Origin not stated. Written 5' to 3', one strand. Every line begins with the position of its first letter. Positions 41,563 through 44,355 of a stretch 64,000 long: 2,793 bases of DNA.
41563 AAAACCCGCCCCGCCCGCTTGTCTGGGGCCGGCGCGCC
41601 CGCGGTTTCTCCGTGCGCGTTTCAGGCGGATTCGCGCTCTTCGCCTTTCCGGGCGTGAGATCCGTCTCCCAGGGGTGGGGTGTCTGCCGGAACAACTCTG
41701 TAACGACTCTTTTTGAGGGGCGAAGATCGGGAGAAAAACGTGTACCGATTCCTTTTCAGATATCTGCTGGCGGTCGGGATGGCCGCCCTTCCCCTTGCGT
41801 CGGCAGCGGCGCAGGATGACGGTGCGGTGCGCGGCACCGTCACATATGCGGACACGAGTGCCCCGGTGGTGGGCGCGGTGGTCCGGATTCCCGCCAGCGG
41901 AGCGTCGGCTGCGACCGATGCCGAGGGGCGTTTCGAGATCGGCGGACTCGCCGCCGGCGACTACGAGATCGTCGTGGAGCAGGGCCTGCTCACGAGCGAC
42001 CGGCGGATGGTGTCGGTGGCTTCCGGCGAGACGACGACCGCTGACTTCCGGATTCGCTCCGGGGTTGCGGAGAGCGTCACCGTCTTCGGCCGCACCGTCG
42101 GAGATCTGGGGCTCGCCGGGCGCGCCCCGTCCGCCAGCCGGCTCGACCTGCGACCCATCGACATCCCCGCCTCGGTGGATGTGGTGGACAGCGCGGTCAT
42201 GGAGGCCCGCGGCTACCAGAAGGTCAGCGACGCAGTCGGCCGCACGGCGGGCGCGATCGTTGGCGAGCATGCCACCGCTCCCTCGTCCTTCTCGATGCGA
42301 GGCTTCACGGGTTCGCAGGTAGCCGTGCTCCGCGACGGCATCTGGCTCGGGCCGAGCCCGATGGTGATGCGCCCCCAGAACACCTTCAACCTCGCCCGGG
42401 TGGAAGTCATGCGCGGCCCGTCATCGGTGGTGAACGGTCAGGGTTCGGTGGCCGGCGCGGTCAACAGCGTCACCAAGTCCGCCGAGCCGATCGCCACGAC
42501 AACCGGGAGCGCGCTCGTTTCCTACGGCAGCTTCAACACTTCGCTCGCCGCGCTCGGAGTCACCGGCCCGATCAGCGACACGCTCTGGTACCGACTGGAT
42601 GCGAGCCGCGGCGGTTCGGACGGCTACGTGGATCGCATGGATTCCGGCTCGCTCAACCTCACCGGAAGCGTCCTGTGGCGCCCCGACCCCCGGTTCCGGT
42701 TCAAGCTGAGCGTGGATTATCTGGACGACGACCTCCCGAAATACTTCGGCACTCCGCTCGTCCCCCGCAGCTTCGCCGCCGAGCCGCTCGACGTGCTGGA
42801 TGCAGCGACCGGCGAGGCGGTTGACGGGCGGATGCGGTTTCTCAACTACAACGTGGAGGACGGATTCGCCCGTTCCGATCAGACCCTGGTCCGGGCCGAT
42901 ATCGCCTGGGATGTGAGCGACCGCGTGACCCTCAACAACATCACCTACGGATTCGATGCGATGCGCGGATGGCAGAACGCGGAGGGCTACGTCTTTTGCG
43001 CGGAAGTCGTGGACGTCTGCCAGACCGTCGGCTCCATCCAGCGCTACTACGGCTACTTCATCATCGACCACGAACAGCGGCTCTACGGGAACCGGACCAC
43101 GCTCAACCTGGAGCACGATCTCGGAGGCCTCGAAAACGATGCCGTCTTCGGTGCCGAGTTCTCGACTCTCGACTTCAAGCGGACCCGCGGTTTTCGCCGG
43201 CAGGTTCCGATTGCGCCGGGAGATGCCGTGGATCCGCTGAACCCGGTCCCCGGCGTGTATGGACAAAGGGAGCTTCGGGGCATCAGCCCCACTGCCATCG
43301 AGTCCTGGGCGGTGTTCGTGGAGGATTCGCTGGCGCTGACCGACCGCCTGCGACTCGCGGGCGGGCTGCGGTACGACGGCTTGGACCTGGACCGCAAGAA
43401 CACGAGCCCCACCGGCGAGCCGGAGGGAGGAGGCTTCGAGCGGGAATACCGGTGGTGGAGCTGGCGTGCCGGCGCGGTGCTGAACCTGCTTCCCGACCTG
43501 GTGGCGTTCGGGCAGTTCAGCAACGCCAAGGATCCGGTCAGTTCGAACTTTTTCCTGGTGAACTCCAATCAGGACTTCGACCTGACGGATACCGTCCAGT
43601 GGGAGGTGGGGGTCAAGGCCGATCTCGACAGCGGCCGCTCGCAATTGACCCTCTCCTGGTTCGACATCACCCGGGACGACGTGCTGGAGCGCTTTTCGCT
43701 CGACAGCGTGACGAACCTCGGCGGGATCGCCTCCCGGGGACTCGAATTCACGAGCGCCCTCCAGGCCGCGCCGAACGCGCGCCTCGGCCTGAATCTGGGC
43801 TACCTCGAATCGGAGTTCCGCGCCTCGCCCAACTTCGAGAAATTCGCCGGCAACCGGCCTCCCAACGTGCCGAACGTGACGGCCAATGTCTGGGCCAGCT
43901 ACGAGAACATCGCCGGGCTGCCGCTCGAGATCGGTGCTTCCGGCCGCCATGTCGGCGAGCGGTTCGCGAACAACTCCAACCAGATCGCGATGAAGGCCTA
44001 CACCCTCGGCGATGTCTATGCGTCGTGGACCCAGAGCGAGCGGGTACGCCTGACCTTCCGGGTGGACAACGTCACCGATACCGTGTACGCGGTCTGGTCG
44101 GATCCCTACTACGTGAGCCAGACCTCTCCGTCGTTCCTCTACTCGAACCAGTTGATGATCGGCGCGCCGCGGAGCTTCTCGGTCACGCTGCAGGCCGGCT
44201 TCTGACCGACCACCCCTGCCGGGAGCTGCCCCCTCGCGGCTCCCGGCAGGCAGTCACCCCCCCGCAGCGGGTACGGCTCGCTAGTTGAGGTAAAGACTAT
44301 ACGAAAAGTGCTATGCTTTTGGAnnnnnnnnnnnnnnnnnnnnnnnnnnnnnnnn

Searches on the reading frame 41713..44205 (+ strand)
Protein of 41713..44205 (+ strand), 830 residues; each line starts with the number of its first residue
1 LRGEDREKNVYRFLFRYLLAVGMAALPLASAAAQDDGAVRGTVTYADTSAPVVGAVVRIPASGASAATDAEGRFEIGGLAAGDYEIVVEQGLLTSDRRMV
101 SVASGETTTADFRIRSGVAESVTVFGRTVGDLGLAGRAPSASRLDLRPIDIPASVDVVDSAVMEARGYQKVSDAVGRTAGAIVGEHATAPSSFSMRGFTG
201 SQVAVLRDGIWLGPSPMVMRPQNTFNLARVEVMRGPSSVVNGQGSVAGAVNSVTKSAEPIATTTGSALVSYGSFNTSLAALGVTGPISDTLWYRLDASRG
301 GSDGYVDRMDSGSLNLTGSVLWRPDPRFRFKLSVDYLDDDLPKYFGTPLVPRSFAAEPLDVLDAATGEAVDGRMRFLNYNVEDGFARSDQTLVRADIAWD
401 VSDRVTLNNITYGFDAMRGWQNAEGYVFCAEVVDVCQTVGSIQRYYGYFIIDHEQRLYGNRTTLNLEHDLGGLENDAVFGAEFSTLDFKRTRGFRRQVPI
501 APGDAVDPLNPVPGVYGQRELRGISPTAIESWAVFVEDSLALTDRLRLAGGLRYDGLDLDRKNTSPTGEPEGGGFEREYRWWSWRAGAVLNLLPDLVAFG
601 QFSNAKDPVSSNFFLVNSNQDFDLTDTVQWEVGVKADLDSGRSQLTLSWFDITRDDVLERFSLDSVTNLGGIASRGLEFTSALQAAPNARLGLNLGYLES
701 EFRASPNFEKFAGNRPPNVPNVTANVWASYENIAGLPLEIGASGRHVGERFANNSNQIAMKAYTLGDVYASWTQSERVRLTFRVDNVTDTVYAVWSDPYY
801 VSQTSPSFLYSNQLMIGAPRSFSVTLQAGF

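Call 7: search_protein_families(library=pfam, proteins=[window:41713-44205:+], max_evalue=0.001)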
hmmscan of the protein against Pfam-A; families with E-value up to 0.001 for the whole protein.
window:41713-44205:+ (830 aa): 4 families
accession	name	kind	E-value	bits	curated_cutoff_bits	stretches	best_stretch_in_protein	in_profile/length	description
PF00593.30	TonB_dep_Rec_b-barrel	-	2.4e-43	150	27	1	324-787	9-436/436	TonB dependent receptor-like, beta-barrel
PF07715.20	Plug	-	9.6e-19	68.3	23.9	1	149-249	3-107/107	TonB-dependent Receptor Plug Domain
PF13620.12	CarboxypepD_reg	-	3.2e-13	50.2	32.3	1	39-114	2-81/82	Carboxypeptidase regulatory-like domain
PF13715.12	CarbopepD_reg_2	-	9e-09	35.7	32.2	1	39-115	1-77/88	CarboxypepD_reg-like domain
